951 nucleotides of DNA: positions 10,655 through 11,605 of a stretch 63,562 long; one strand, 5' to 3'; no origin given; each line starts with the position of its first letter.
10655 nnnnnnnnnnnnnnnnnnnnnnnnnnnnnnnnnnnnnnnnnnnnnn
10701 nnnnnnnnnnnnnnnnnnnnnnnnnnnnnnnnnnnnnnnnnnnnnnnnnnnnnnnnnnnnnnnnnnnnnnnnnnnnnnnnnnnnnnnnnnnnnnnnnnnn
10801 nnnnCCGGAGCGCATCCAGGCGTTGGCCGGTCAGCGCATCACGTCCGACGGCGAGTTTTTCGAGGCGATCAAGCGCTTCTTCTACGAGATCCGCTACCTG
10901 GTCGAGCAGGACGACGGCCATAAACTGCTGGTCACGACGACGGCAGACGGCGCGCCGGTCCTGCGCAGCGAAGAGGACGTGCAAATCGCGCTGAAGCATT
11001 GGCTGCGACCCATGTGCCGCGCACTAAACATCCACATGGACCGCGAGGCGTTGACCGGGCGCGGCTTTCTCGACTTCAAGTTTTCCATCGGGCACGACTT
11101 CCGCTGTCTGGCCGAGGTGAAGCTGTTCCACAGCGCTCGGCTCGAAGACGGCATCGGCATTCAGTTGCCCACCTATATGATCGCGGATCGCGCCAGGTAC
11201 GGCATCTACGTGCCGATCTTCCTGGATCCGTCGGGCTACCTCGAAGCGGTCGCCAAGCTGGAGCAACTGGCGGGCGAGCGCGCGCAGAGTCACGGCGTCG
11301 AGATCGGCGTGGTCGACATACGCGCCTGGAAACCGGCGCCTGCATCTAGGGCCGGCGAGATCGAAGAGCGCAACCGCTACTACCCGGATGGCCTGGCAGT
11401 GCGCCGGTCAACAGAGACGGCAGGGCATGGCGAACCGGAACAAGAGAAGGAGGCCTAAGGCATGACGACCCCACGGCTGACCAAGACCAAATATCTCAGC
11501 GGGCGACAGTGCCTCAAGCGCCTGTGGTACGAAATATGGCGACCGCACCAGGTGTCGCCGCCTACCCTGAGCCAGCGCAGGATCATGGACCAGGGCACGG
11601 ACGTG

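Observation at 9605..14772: Three-gene ATPase/nuclease cassette: candidate undescribed anti-phage or anti-MGE defence system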

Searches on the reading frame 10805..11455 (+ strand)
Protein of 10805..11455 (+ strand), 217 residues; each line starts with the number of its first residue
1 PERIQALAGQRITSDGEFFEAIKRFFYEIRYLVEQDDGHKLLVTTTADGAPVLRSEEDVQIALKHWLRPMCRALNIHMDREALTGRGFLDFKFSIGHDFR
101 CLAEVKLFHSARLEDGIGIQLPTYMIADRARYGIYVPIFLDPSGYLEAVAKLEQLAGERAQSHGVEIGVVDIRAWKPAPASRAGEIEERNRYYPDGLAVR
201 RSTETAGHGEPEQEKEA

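Call 38: search_protein_families(library=pfam, proteins=[window:10805-11455:+], max_evalue=10)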
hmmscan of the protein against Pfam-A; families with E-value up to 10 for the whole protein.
window:10805-11455:+ (217 aa): 0 families

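Call 50: predict_structure(alignment_id=A2)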
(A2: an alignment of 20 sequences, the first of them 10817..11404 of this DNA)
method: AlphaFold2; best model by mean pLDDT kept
length: 196 residues; sequences in the alignment: 20
mean_pLDDT: 84.3   pTM: 0.84
mean pLDDT of the five models: 84.3, 84.2, 84.0, 83.6, 83.5
residues with pLDDT >= 90: 101; 70-90: 64; 50-70: 25; < 50: 6
segments of 3 or more residues with pLDDT < 50: 193-196
pLDDT, mean of each block of 10 residues (from residue 1): 78 93 92 90 91 90 91 73 77 85 83 91 92 89 92 94 94 63 68 44
secondary structure, 60 per line:
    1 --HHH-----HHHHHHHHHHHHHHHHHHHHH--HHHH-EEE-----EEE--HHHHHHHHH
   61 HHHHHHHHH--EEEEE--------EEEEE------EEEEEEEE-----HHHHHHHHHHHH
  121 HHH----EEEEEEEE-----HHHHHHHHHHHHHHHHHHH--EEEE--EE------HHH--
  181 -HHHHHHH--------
elements in order: H11-31 H34-37 E39-41 E47-49 H52-69 E72-76 E85-89 E96-103 H109-123 E128-135 H141-159 E162-165 H182-188
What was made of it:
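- Tried and rejected: A good AF2 model was obtained (pLDDT 84, call 50).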

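Call 52: fold_search(model_id=the predicted structure, library=pdb)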
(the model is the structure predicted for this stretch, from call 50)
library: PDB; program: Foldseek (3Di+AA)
matches with E <= 10: 990; with E <= 0.001: 0
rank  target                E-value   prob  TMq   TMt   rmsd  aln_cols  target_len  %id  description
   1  9ja1_E                1.2e-02  0.60  0.24  0.23  14.7       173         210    9  The RNA polymerase II elongation complex from Saccharomyces cerevisiae (released 2024-09-04)
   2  8yfq_E                1.5e-02  0.69  0.29  0.27  14.0       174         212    6  Cryo EM structure of Komagataella phaffii RNAPII-Rat1-Rai1 pre-termination complex (released 2024-09-25)
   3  8uhd_E                1.8e-02  0.54  0.26  0.25  14.7       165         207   11  Structure of paused transcription complex Pol II-DSIF-NELF - post-translocated (released 2024-03-20)
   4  8uha_E                2.4e-02  0.47  0.26  0.25  15.2       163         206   11  Structure of paused transcription complex Pol II-DSIF-NELF - tilted (released 2024-03-20)
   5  9g1x_E                3.1e-02  0.28  0.21  0.20  14.9       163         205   12  Yeast RNA polymerase I elongation complex stalled by an apurinic site, 11-subunit (released 2025-06-18)
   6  8q3y_A                3.8e-02  0.30  0.22  0.12  14.9       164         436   15  Crystal structure of apo Can2 from Thermoanaerobacter brockii (released 2023-11-22)
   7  5gkj_B                4.3e-02  0.41  0.28  0.25   9.9       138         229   20  Structure of EndoMS in apo form (released 2016-11-02)
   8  7thj_E                4.3e-02  0.25  0.25  0.17  14.0       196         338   10  Structure of the yeast clamp loader (Replication Factor C RFC) bound to the sliding clamp (Proliferating Cell Nuclear  (released 2022-02-16)
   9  9nzh_A                5.2e-02  0.89  0.27  0.38   5.6        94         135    8  Crystal Structure of Amylin-NHO-18 binder complex (released 2025-05-14)
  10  6g2d_B                5.2e-02  0.44  0.27  0.12   7.0       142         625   12  Citrate-induced acetyl-CoA carboxylase (ACC-Cit) filament at 5.4 A resolution (released 2018-06-13)
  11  1dzf                  5.5e-02  0.33  0.26  0.25  12.2       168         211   10  RPB5 from S.cerevisiae (released 2000-06-09)
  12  8a22_Bk               5.8e-02  0.33  0.22  0.32  10.7       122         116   14  Structure of the mitochondrial ribosome from Polytomella magna (released 2022-11-16)
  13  6hlq_E                5.8e-02  0.28  0.23  0.22  15.0       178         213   10  Yeast RNA polymerase I* elongation complex bound to nucleotide analog GMPCPP (released 2019-04-03)
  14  7w8d_B                6.6e-02  0.75  0.26  0.33   6.7       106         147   13  The structure of Deinococcus radiodurans RuvC (released 2022-08-17)
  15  1vrr_A                1.2e-01  0.66  0.43  0.41   8.1       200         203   12  Crystal structure of the restriction endonuclease BstYI complex with DNA (released 2005-06-07)
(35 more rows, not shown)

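Call 71: search_protein_representatives(alignment_id=A2)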
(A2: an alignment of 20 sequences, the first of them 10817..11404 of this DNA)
Query: 20 sequences, 196 profile positions. Proteins with E-value up to 0.001 (for the whole library): 1410; up to 1e-10: 591; up to 1e-30: 18. The best 150 are listed.
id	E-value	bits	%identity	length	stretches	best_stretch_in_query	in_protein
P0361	1.2e-90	318.8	-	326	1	3-192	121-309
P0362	7.2e-90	316.3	-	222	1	4-193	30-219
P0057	4.3e-87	307.2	-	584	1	2-190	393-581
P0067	2.7e-82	291.6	-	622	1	3-193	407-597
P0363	1.6e-75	269.5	-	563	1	2-189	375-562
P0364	1.4e-68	246.9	-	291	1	4-189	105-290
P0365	2.1e-68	246.2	-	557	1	3-188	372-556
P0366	3.2e-68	245.6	-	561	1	2-181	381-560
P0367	2.1e-64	233.2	-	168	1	23-189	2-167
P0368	5.8e-63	228.5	-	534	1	6-189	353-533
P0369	1.8e-62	226.9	-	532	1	5-188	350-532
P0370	1.1e-58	214.5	-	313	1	6-191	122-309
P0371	1.2e-57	211.1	-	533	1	6-188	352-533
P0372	2.4e-55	203.7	-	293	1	6-191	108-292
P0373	6.0e-52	192.6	-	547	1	8-191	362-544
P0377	2.0e-30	122.3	-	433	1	10-183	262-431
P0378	5.5e-29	117.6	-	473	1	10-179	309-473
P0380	8.6e-28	113.7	-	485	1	8-181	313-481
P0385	9.8e-26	107.0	-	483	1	6-181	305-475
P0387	1.7e-25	106.2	-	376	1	7-175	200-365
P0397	1.1e-23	100.3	-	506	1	10-186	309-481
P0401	2.0e-23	99.5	-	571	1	11-178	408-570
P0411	1.6e-22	96.6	-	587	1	5-171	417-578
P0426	2.4e-21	92.7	-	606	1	12-185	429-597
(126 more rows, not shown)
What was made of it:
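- On DUF8371 (PF28130) (gene 1 C-terminus): My own profile of the domain finds 1410 cluster representatives (call 71).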

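Call 72: search_protein_families(library=pfam, proteins=[P0378, P0380, P0385, P0397, P0401, P0411, P0426, P0377, P0387, P0363], max_evalue=0.001)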
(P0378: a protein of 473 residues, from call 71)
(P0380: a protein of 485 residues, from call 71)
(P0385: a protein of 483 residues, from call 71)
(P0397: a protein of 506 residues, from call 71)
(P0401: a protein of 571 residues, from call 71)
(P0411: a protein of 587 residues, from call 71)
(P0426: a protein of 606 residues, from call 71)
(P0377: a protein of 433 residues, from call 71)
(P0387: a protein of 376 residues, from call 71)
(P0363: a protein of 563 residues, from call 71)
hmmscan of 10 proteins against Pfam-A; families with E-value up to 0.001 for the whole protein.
P0378 (473 aa): 0 families

P0380 (485 aa): 0 families

P0385 (483 aa): 0 families

P0397 (506 aa): 0 families

P0401 (571 aa): 0 families

P0411 (587 aa): 0 families

P0426 (606 aa): 0 families

P0377 (433 aa): 0 families

P0387 (376 aa): 0 families

P0363 (563 aa): 0 families

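Call 79: search_solved_structures(query=A5, max_evalue=10, show_alignments=3)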
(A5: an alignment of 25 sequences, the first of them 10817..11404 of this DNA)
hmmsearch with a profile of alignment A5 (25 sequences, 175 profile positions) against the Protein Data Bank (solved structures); distinct sequences matched with E-value up to 10: 5.
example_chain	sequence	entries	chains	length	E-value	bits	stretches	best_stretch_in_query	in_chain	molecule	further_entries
7lrc_A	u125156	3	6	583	0.0039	20.2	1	81-162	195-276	Schlafen family member 12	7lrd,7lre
7eg0_B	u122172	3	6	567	0.0052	19.8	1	81-162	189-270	Schlafen family member 12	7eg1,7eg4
8wp6_A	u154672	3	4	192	0.12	15.4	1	42-101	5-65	TetR family transcriptional regulator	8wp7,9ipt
9nyy_A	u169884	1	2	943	0.23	14.4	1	90-138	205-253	Protein SLFN14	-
8z0c_A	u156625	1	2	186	0.44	13.5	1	45-101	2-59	TetR family transcriptional regulator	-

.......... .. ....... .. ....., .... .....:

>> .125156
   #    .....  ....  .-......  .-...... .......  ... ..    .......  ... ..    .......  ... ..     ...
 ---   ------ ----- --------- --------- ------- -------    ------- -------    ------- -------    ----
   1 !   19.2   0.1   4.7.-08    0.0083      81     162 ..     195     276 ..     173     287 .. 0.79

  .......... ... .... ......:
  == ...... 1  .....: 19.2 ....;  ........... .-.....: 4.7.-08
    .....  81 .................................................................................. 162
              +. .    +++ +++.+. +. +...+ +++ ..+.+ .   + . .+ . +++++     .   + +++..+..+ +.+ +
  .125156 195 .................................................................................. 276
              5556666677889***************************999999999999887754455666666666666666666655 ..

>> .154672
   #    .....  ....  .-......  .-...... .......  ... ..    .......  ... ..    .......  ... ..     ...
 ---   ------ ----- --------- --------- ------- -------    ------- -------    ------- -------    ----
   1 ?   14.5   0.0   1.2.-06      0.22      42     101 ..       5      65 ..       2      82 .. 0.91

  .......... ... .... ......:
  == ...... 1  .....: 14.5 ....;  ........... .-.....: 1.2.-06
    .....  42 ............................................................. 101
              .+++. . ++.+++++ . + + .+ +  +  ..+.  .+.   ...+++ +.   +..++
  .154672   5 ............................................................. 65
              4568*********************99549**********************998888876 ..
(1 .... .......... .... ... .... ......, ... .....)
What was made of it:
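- On PD-(D/E)xK nuclease superfamily (gene 1 C-terminus): The PDB profile search gives weak Schlafen 12/14 hits, E=0.004 (call 79).
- Tried and rejected: The PDB profile search gave a weak Schlafen hit (call 79), kept only as a lead.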

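Call 84: search_dna_similar(query=P0378, collection=plasmids, mode=protein, max_rows=12)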
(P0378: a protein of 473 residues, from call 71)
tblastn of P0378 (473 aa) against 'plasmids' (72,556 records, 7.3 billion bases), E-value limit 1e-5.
Records with a match: 30; places in all: 30; records where one place covers at least 80% of the query: 14.
Best place of each record, by identity: <60% 30.
By first word of the organism name: Rhodococcus 6; Sinorhizobium 5; Bacillus 3; Paenarthrobacter 2; Leptolyngbya 2; Acinetobacter 2; Rhodobacter 1; Nitrosospira 1; Rhizobium 1; Roseomonas 1; and 6 more.
By predicted mobility (MOB-suite, as given by PLSDB): conjugative 14; non-mobilizable 13; mobilizable 3.
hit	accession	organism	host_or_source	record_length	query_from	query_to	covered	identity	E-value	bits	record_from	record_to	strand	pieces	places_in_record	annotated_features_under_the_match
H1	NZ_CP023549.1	Rhodobacter sp. CZR27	cell culture,paddy soil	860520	3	471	99%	31.5%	2e-52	198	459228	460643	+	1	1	hypothetical protein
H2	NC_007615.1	Nitrosospira multiformis ATCC 25196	-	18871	1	471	100%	29.4%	2e-36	150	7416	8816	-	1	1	hypothetical protein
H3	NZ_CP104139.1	Rhizobium sp. WSM1274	Vicia sp.,cell culture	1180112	2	473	100%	27.1%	4e-23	110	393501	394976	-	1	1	record has no annotation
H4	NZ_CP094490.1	Paenarthrobacter ureafaciens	soil,farmland soil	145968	1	471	100%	26.9%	5e-36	149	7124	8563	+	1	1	hypothetical protein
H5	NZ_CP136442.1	Paenarthrobacter sp. AT5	atrazine-producing pesticide factory ...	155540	1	471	100%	26.9%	5e-36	149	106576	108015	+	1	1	hypothetical protein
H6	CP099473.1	Roseomonas mucosa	Human skin,single cell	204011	3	473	100%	25.6%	3e-22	108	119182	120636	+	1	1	hypothetical protein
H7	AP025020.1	Calothrix sp. PCC 7716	-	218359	3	443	93%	27.0%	1e-46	181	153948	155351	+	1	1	hypothetical protein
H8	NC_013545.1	Sinorhizobium meliloti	isolated from an indigenous ...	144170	3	473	100%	25.1%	2e-26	120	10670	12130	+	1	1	hypothetical protein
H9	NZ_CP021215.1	Sinorhizobium meliloti RU11/001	-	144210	3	473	100%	25.1%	2e-26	120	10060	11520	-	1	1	hypothetical protein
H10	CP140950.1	Sinorhizobium meliloti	Medicago lupulina,whole organism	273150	3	473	100%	25.1%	3e-26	120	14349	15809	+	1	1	hypothetical protein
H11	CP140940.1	Sinorhizobium meliloti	Medicago lupulina,whole organism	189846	3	473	100%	25.1%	3e-26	120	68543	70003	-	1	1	hypothetical protein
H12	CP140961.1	Sinorhizobium meliloti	Medicago lupulina,whole organism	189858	3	473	100%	25.1%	3e-26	120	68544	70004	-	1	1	hypothetical protein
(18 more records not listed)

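Call 88: get_annotated_region(hit=H2, flank=7000)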
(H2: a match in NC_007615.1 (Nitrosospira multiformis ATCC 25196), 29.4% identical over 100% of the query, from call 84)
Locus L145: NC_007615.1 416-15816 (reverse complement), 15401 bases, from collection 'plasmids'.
description: Nitrosospira multiformis ATCC 25196 plasmid 1, complete sequence
organism: Nitrosospira multiformis ATCC 25196 (NCBI taxid 323848)
taxonomy: Bacteria; Pseudomonadota; Betaproteobacteria; Nitrosomonadales; Nitrosomonadaceae; Nitrosospira; Nitrosospira multiformis; Nitrosospira multiformis ATCC 25196
host: -; source: -; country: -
typing (MOB-suite, as given by PLSDB): conjugative; replicon rep_cluster_894; relaxase MOBP; mating-pair formation MPF_T
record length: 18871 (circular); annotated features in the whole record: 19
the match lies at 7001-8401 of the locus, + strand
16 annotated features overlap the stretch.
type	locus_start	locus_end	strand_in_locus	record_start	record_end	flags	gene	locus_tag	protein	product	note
CDS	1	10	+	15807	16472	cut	-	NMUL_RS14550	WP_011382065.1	PEP-CTERM sorting domain-containing protein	-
CDS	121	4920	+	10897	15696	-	-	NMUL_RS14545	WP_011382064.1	RHS repeat-associated core domain-containing protein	-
CDS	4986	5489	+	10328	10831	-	-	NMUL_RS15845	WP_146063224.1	hypothetical protein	-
CDS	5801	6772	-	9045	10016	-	-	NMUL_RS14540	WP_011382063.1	tyrosine-type recombinase/integrase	GO:0015074 - DNA integration [Evidence IEA]; GO:0006310 - DNA recombination [Evidence IEA]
CDS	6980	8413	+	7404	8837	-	-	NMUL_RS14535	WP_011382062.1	hypothetical protein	-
CDS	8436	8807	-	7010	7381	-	-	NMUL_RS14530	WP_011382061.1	XRE family transcriptional regulator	-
CDS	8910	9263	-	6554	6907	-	-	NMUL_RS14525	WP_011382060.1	helix-turn-helix transcriptional regulator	-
CDS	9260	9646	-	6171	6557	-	-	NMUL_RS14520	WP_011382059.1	type II toxin-antitoxin system RelE/ParE family toxin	-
CDS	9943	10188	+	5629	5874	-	-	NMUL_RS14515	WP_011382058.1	type II toxin-antitoxin system Phd/YefM family antitoxin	-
CDS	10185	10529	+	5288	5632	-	-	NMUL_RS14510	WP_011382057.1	type II toxin-antitoxin system RelE/ParE family toxin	GO:0030541 - plasmid partitioning [Evidence IEA]; GO:0051290 - protein heterotetramerization [Evidence IEA]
CDS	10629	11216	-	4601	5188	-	-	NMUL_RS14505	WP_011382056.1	hypothetical protein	-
CDS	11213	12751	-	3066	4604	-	-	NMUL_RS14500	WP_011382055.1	TraM recognition domain-containing protein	-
CDS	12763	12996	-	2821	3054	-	-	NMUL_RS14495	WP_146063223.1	hypothetical protein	-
CDS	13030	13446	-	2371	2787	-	-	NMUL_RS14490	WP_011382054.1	hypothetical protein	-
CDS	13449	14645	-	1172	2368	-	-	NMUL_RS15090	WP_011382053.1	relaxase/mobilization nuclease domain-containing protein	-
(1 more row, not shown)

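Call 97: get_annotated_region(hit=H7, flank=5000)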
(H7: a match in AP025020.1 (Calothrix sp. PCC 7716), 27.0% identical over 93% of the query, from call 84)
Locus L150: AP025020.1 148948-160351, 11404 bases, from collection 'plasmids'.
description: Calothrix sp. PCC 7716 plasmid Cal7716_p2 DNA, complete genome
organism: Calothrix sp. PCC 7716 (NCBI taxid 2853227)
taxonomy: Bacteria; Cyanobacteriota; Cyanophyceae; Nostocales; Calotrichaceae; Calothrix; Calothrix sp. PCC 7716
host: -; source: -; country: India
typing (MOB-suite, as given by PLSDB): non-mobilizable
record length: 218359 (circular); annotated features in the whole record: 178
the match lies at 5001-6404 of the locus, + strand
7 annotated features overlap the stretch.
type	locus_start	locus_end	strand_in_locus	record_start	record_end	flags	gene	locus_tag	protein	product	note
CDS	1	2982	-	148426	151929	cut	-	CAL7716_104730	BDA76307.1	hypothetical protein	-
CDS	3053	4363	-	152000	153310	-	-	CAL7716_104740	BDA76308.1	Fis family transcriptional regulator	-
CDS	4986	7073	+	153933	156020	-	-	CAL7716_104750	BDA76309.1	hypothetical protein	-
CDS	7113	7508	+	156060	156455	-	-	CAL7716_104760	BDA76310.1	hypothetical protein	-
CDS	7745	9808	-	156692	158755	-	-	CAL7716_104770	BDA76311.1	hypothetical protein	-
CDS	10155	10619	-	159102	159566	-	-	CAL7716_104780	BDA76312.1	hypothetical protein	-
CDS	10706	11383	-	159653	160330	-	-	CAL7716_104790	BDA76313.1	hypothetical protein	-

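Call 98: get_annotated_region(hit=H4, flank=5000)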
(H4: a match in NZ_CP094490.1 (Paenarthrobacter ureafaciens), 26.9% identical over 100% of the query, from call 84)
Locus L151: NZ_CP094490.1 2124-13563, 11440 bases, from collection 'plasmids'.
description: Paenarthrobacter ureafaciens strain AT plasmid pA, complete sequence
organism: Paenarthrobacter ureafaciens (NCBI taxid 37931)
taxonomy: Bacteria; Actinomycetota; Actinomycetes; Micrococcales; Micrococcaceae; Paenarthrobacter; Paenarthrobacter ureafaciens
host: -; source: soil,farmland soil; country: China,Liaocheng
typing (MOB-suite, as given by PLSDB): conjugative; relaxase MOBP; mating-pair formation MPF_T
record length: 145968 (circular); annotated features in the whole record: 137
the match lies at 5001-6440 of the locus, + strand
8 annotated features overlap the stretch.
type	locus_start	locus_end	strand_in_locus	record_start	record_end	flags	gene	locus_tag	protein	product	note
CDS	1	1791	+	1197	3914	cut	-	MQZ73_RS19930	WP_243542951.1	DNA methyltransferase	-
CDS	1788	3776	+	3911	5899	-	-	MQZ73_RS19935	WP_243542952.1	DEAD/DEAH box helicase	-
CDS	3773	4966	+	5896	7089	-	-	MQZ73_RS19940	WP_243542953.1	GIY-YIG nuclease family protein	-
CDS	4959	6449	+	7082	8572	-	-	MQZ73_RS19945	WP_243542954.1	hypothetical protein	-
CDS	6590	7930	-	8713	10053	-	-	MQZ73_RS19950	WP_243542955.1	hypothetical protein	-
CDS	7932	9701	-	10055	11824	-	-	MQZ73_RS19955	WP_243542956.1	Hsp70 family protein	-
CDS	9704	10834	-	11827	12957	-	-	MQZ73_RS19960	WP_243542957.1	hypothetical protein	-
CDS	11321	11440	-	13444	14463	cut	-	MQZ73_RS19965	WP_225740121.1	IS3 family transposase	-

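Call 99: get_annotated_region(hit=H1, flank=5000)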
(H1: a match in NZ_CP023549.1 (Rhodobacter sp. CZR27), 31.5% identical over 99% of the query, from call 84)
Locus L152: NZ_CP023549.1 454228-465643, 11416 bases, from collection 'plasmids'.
description: Rhodobacter sp. CZR27 plasmid unnamed1, complete sequence
organism: Rhodobacter sp. CZR27 (NCBI taxid 2033869)
taxonomy: Bacteria; Pseudomonadota; Alphaproteobacteria; Rhodobacterales; Paracoccaceae; Rhodobacter; Rhodobacter sp. CZR27
host: -; source: cell culture,paddy soil; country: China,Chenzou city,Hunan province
typing (MOB-suite, as given by PLSDB): non-mobilizable
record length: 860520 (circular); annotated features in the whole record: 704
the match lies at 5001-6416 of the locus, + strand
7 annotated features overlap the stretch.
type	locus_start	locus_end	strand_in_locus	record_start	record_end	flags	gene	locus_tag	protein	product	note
CDS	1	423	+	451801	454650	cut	-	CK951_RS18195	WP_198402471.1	DUF3427 domain-containing protein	-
CDS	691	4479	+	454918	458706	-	-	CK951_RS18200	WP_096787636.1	SIR2 family protein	-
CDS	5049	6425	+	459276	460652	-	-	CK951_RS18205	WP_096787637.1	hypothetical protein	-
CDS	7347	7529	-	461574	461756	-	-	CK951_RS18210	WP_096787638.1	ribbon-helix-helix protein, CopG family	GO:0006355 - regulation of DNA-templated transcription [Evidence IEA]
CDS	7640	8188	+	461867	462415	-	-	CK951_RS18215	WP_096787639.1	hypothetical protein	-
CDS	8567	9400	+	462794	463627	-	-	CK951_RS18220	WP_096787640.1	GIY-YIG nuclease family protein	-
CDS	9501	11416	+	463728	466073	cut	-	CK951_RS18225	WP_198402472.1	AAA family ATPase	-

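Call 112: fold_search(model_id=the predicted structure, library=viral)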
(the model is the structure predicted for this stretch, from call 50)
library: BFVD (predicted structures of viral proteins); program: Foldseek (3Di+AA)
matches with E <= 10: 1062; with E <= 0.001: 0
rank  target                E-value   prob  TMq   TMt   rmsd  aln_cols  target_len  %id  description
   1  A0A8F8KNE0            2.3e-03  0.92  0.28  0.24  14.0       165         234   12  DNA-directed RNA polymerase subunit 5 [Clandestinovirus]
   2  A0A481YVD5            2.3e-03  0.82  0.25  0.24  13.8       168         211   12  DNA-directed RNA polymerase subunit 5 [Marseillevirus LCMAC102]
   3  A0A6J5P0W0            3.7e-03  0.93  0.31  0.26  12.0       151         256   15  HTH_XRE domain containing protein [uncultured Caudovirales phage]
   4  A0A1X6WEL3            7.4e-03  0.72  0.30  0.27  11.3       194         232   11  (no name in the UniProt tables at hand)
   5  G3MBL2                9.0e-03  0.84  0.29  0.23   8.6       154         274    9  Gp146 [Bacillus phage G]
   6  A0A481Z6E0            9.5e-03  0.60  0.25  0.20  12.7       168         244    9  DNA-directed RNA polymerase subunit 5 [Pithovirus LCPAC104]
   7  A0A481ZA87            1.1e-02  0.54  0.24  0.22  13.4       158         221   12  DNA-directed RNA polymerase subunit 5 [Pithovirus LCPAC401]
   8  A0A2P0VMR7            2.4e-02  0.54  0.27  0.26  13.2       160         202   12  DNA-directed RNA polymerase subunit Rpb5 [Tetraselmis virus 1]
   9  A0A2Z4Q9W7            2.6e-02  0.41  0.26  0.23  15.3       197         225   10  (no name in the UniProt tables at hand)
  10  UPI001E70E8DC         2.9e-02  0.96  0.28  0.49   4.1        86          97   12  (no name look-up for this kind of identifier)
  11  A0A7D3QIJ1            2.9e-02  0.38  0.27  0.14  15.5       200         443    4  (no name in the UniProt tables at hand)
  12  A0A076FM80            3.5e-02  0.66  0.37  0.33   8.9       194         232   10  Uncharacterized protein [Aureococcus anophagefferens virus]
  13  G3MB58                3.5e-02  0.16  0.22  0.10  24.4       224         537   12  Gp678 [Bacillus phage G]
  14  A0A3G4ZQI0            3.8e-02  0.75  0.37  0.40   7.9       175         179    9  Uncharacterized protein [Terrestrivirus sp.]
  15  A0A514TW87            3.8e-02  0.63  0.29  0.27   7.5       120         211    9  Uncharacterized protein [Aeromonas phage D6]
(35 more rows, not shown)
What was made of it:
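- Tried and rejected: PDB and BFVD Foldseek hits were all non-significant (calls 52, 112).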
